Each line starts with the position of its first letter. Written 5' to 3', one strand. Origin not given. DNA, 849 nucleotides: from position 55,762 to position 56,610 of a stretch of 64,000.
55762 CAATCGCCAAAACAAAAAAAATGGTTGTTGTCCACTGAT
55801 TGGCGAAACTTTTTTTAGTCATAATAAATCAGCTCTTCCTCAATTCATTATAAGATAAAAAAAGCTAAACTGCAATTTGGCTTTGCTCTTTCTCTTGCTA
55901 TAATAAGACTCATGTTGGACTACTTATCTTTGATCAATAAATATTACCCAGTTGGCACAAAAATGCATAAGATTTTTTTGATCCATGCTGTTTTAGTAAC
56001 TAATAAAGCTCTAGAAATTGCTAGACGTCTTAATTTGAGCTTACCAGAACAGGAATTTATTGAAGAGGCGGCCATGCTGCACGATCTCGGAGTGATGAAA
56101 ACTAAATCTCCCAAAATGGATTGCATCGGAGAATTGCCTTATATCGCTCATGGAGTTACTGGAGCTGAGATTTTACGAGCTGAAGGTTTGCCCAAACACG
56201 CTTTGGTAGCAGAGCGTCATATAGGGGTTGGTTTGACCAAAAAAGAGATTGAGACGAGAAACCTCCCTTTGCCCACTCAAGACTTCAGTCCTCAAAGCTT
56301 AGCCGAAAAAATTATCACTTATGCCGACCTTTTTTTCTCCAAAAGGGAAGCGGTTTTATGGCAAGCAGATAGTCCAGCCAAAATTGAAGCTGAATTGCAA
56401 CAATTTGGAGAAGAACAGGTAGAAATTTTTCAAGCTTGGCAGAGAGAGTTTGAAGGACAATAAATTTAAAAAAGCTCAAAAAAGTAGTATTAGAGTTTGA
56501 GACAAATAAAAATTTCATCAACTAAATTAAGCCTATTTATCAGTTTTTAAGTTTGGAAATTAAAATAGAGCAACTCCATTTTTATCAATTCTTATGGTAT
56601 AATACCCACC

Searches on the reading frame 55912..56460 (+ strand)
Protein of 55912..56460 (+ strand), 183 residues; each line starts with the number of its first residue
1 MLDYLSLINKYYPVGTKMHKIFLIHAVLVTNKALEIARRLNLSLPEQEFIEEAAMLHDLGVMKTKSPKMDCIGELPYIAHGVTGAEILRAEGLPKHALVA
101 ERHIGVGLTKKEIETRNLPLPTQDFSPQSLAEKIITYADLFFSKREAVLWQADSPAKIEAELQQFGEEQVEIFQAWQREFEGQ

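Call 30: search_protein_families(library=pfam, proteins=[window:55912-56460:+], max_evalue=0.01)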
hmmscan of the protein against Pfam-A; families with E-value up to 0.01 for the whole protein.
window:55912-56460:+ (183 aa): 1 family
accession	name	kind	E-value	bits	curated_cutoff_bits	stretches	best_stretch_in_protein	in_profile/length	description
PF01966.28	HD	-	2.4e-07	31.5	22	1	23-139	2-111/116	HD domain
